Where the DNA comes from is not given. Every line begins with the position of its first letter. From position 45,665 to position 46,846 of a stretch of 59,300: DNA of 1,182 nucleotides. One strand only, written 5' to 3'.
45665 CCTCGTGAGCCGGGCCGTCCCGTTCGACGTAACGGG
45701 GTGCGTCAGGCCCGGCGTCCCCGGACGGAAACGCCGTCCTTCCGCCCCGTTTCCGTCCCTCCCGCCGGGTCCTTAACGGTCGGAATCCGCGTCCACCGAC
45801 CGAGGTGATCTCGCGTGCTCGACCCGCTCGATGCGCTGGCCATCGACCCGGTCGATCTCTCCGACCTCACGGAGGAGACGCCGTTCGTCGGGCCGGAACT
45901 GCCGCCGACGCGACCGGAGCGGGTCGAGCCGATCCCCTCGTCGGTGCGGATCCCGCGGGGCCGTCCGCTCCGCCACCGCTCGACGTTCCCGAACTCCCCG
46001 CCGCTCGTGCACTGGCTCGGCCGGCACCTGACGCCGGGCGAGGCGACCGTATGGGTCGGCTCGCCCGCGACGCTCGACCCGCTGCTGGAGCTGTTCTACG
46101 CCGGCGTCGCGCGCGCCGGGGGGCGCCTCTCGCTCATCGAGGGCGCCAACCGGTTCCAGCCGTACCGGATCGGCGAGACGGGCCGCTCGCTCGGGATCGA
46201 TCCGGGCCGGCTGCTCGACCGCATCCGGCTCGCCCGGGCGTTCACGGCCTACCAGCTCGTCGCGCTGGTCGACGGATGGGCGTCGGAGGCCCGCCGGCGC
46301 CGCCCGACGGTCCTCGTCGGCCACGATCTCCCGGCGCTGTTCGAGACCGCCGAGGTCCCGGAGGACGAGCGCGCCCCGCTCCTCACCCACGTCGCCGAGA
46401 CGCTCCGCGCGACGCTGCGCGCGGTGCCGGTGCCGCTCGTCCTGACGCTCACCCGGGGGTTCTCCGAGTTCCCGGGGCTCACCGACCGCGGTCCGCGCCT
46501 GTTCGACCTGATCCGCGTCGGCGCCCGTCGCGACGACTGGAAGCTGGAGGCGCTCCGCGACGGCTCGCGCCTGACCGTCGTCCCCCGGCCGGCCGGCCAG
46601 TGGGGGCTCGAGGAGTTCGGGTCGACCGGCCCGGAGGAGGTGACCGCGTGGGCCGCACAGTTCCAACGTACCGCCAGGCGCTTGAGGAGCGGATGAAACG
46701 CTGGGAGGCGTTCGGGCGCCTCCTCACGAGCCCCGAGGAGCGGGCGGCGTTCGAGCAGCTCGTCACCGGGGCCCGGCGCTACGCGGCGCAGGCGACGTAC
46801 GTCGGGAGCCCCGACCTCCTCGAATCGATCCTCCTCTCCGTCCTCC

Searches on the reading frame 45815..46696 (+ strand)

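Call 7: search_protein_families(library=pfam, proteins=[window:45815-46696:+], max_evalue=0.1)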
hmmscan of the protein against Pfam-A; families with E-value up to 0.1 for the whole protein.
window:45815-46696:+ (293 aa): 2 families
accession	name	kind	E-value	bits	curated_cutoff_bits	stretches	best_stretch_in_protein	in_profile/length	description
PF08423.17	Rad51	-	0.00036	20.3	22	1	102-198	60-156/244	Rad51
PF06805.18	Lambda_tail_I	-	0.016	16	23.8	1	238-261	59-82/83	Bacteriophage lambda tail assembly protein I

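Call 8: search_protein_families(library=ncbifam, proteins=[window:45815-46696:+], max_evalue=0.1)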
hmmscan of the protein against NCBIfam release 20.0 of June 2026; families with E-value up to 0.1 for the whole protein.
window:45815-46696:+ (293 aa): 4 families
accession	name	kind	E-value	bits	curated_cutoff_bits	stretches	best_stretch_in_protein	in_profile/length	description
TIGR02238.1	recomb_DMC1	equivalog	0.00024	20.4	447.7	1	100-160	128-188/314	meiotic recombinase Dmc1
NF003301.0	PRK04301.1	equivalog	0.005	16.1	259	1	105-161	138-194/316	DNA repair and recombination protein RadA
TIGR02236.1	recomb_radA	equivalog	0.0097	15.3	361.15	1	104-161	132-189/311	DNA repair and recombination protein RadA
TIGR02239.1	recomb_RAD51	equivalog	0.023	13.8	478.05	1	102-200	130-228/316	DNA repair protein RAD51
